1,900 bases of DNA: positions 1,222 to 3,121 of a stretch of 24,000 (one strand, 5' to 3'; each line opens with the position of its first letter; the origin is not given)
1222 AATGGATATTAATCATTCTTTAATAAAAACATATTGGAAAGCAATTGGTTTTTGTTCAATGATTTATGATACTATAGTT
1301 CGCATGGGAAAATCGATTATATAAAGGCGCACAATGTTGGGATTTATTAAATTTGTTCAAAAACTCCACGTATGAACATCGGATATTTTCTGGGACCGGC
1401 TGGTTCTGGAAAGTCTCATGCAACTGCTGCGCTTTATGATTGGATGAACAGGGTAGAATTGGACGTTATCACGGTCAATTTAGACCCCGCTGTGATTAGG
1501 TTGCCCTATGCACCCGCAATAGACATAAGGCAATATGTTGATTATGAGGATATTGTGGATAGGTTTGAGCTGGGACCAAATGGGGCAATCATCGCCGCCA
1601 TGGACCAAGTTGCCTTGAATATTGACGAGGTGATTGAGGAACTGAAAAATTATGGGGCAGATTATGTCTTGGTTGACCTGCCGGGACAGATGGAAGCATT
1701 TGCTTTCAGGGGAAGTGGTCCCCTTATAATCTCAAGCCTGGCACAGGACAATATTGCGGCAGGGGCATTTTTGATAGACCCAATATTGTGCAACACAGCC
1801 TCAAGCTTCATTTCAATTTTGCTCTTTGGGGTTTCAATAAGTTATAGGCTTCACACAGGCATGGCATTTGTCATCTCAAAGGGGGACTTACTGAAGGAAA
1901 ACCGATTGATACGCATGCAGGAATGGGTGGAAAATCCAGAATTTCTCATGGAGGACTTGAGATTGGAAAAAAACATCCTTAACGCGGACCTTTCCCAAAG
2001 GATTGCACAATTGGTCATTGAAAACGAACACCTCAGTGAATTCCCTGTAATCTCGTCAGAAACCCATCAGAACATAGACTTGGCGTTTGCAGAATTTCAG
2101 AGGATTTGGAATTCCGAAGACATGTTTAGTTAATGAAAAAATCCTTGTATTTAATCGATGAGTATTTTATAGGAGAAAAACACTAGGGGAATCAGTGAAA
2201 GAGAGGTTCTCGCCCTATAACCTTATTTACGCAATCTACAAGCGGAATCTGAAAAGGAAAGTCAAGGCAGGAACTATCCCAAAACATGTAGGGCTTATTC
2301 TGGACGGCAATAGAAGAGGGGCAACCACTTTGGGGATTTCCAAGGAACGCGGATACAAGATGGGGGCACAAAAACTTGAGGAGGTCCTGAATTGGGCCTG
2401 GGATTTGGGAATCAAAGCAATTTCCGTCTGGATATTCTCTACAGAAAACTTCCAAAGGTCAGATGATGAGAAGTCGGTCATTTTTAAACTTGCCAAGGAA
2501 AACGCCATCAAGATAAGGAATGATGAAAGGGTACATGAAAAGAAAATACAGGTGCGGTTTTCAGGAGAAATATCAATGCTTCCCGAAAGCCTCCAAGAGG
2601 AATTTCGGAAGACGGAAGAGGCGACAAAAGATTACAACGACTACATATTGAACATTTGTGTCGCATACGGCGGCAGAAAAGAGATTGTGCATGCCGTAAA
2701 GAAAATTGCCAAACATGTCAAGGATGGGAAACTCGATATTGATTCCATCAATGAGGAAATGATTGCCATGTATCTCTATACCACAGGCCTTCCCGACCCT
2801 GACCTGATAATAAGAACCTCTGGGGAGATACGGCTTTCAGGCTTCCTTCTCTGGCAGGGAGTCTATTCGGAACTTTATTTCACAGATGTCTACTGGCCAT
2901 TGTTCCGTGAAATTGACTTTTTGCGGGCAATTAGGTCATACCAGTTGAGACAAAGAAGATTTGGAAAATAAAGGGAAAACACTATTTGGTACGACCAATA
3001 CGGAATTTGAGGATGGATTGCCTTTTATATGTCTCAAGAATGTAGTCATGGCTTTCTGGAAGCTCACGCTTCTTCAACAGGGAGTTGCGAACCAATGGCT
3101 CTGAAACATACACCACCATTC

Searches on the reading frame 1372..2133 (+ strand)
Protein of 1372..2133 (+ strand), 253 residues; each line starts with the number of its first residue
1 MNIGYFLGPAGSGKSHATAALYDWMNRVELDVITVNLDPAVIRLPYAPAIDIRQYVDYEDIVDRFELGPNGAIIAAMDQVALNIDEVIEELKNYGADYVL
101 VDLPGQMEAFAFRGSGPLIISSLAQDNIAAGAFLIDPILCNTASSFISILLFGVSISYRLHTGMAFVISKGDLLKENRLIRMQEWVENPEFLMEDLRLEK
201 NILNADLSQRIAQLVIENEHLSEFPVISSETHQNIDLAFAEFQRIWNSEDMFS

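Call 10: search_protein_families(library=pfam, proteins=[window:1372-2133:+], max_evalue=0.01)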
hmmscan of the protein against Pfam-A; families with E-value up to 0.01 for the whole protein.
window:1372-2133:+ (253 aa): 1 family
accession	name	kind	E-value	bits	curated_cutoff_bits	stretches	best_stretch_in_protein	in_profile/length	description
PF03029.23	ATP_bind_1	-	2.9e-52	178.3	27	1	7-235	2-227/240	Conserved hypothetical ATP binding protein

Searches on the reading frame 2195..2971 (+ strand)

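Call 10: search_protein_families(library=pfam, proteins=[window:2195-2971:+], max_evalue=0.01)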
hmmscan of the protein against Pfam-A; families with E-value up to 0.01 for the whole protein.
window:2195-2971:+ (258 aa): 1 family
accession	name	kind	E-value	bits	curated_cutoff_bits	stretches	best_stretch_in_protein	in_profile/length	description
PF01255.24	Prenyltransf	-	1.1e-77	260.9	27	1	35-257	1-219/219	Putative undecaprenyl diphosphate synthase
